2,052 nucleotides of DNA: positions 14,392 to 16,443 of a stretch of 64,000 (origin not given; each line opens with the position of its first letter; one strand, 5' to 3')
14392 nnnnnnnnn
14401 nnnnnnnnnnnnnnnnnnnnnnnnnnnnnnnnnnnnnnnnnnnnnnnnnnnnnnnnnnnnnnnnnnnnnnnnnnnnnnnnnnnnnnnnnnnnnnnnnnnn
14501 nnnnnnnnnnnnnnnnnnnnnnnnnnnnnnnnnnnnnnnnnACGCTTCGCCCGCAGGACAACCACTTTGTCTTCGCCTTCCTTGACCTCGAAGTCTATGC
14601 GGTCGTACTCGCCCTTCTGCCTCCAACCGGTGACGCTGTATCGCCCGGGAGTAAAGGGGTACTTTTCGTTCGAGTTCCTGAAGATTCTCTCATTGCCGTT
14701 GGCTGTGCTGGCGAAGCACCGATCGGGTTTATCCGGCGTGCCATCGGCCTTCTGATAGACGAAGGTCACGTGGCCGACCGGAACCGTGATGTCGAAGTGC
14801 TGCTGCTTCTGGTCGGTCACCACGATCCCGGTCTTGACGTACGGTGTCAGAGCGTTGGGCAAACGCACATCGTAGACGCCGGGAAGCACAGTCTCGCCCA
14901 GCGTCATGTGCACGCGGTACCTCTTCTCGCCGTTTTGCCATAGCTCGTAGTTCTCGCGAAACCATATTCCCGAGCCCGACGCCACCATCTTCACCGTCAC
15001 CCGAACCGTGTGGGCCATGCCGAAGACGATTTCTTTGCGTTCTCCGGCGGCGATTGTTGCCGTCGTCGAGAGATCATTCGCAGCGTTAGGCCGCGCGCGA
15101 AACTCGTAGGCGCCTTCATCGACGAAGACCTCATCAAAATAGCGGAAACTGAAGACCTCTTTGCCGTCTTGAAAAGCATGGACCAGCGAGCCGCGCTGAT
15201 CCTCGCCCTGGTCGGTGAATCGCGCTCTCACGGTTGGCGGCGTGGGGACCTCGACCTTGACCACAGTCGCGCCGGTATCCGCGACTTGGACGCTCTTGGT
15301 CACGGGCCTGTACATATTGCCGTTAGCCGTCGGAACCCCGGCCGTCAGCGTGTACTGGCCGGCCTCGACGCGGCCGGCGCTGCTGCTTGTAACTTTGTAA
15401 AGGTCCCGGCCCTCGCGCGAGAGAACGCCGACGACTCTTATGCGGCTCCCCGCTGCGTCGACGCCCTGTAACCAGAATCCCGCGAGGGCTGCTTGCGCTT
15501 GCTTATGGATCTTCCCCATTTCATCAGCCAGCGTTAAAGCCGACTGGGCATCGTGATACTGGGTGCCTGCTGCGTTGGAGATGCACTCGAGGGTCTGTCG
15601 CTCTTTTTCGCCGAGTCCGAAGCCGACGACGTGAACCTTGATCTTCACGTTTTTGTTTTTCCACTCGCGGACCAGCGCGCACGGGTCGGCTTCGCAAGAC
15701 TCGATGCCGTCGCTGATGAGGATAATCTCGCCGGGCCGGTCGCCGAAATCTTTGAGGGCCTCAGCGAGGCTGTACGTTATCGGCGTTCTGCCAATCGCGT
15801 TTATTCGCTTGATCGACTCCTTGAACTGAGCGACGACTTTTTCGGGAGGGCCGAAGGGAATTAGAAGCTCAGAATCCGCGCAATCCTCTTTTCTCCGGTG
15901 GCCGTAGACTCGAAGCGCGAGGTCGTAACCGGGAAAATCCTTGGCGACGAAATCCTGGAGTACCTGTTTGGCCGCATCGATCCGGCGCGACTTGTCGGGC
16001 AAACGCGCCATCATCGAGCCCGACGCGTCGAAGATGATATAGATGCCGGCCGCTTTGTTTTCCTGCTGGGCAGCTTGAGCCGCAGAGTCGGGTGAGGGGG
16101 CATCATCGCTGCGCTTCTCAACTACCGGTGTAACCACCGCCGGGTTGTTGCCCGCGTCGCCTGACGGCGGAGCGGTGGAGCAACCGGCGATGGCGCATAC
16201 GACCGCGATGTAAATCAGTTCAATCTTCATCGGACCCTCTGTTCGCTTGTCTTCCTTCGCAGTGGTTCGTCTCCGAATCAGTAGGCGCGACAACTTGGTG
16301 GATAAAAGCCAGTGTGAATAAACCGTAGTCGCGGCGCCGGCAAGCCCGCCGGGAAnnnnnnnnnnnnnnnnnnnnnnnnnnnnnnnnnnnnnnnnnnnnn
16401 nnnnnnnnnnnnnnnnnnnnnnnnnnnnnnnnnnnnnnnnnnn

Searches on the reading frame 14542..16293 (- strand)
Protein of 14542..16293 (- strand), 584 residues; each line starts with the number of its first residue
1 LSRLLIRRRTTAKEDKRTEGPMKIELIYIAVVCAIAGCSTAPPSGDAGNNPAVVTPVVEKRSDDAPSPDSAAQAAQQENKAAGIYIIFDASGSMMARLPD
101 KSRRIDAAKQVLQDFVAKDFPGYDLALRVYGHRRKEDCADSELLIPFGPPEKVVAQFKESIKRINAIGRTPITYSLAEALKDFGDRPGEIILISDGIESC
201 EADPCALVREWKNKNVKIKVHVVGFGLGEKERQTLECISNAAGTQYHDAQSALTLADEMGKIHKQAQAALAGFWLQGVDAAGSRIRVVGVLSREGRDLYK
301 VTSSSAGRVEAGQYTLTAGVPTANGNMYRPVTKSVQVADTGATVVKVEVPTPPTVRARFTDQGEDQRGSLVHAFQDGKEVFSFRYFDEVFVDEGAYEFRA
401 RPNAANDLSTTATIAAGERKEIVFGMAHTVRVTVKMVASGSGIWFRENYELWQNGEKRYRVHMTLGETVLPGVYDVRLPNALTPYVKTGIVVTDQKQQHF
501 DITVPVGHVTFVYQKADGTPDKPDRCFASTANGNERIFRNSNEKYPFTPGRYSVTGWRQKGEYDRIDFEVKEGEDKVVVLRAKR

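Call 71: search_protein_families(library=pfam, proteins=[window:14542-16293:-], max_evalue=0.00001)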
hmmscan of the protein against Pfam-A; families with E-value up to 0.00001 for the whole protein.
window:14542-16293:- (584 aa): 1 family
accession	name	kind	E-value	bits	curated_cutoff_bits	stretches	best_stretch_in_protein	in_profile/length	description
PF13519.12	VWA_2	-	1.4e-06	29.3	27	1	85-196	2-106/107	von Willebrand factor type A domain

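Call 78: search_protein_families(library=padloc, proteins=[window:14542-16293:-], max_evalue=0.00001)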
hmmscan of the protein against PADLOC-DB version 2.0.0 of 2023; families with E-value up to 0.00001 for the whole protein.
window:14542-16293:- (584 aa): 0 families
